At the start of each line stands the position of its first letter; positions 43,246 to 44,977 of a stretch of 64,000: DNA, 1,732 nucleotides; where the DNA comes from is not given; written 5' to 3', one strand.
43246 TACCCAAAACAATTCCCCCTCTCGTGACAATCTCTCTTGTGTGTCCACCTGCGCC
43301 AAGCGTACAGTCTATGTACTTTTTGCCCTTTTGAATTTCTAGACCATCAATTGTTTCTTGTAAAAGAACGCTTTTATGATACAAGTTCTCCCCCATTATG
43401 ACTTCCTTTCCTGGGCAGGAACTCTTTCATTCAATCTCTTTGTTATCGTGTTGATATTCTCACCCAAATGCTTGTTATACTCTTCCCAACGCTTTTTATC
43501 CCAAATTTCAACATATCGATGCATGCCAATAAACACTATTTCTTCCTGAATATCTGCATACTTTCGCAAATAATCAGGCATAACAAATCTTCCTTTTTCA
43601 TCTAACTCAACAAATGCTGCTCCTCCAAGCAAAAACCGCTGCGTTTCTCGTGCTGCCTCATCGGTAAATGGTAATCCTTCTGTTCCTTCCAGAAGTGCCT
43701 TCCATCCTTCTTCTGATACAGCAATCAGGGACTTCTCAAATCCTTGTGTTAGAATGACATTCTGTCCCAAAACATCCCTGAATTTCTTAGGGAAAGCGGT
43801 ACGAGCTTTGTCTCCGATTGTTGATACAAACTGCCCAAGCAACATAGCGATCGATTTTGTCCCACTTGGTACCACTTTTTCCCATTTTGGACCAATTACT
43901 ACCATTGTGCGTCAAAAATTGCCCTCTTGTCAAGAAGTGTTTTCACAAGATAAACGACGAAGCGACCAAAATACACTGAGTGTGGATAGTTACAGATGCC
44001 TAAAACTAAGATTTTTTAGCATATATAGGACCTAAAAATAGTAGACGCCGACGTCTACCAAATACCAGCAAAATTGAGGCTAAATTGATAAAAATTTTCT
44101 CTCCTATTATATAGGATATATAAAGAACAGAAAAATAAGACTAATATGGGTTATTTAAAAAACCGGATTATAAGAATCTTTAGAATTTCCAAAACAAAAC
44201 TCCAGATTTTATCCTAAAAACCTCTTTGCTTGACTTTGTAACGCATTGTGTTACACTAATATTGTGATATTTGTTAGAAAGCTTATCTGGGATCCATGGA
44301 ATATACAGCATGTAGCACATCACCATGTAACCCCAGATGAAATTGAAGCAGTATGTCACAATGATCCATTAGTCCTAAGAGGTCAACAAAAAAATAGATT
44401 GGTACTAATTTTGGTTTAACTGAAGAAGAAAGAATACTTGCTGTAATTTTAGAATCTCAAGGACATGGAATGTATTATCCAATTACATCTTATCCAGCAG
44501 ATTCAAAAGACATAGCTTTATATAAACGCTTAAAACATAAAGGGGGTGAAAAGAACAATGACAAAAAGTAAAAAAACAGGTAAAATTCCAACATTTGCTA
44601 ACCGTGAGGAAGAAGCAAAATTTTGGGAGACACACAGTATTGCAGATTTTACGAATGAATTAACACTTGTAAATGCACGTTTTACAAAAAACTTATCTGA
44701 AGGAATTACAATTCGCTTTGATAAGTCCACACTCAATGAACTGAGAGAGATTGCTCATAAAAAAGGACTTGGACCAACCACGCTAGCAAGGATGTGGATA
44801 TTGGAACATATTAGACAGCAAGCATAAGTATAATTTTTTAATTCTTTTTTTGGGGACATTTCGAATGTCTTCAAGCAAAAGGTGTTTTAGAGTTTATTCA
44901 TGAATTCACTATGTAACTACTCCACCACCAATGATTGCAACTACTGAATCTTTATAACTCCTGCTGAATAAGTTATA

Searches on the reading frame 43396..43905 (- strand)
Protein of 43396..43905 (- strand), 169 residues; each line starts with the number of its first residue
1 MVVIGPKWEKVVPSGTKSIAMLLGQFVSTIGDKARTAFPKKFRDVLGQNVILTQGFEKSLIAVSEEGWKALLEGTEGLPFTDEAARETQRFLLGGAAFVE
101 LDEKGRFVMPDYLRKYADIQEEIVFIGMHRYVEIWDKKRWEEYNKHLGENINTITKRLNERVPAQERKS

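Call 61: search_protein_families(library=pfam, proteins=[window:43396-43905:-], max_evalue=0.01)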
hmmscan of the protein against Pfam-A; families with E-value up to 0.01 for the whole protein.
window:43396-43905:- (169 aa): 1 family
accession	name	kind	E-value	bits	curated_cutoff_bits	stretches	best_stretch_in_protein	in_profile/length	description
PF02381.23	MraZ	-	1.3e-23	83.2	23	2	92-159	1-69/72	MraZ protein, putative antitoxin-like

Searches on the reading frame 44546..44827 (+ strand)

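Call 61: search_protein_families(library=pfam, proteins=[window:44546-44827:+], max_evalue=0.01)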
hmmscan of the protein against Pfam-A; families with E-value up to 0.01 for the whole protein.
window:44546-44827:+ (93 aa): 1 family
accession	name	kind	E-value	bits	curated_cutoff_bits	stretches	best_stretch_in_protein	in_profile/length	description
PF12441.14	CopG_antitoxin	-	5.1e-10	40.4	28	1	13-86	2-77/79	CopG antitoxin of type II toxin-antitoxin system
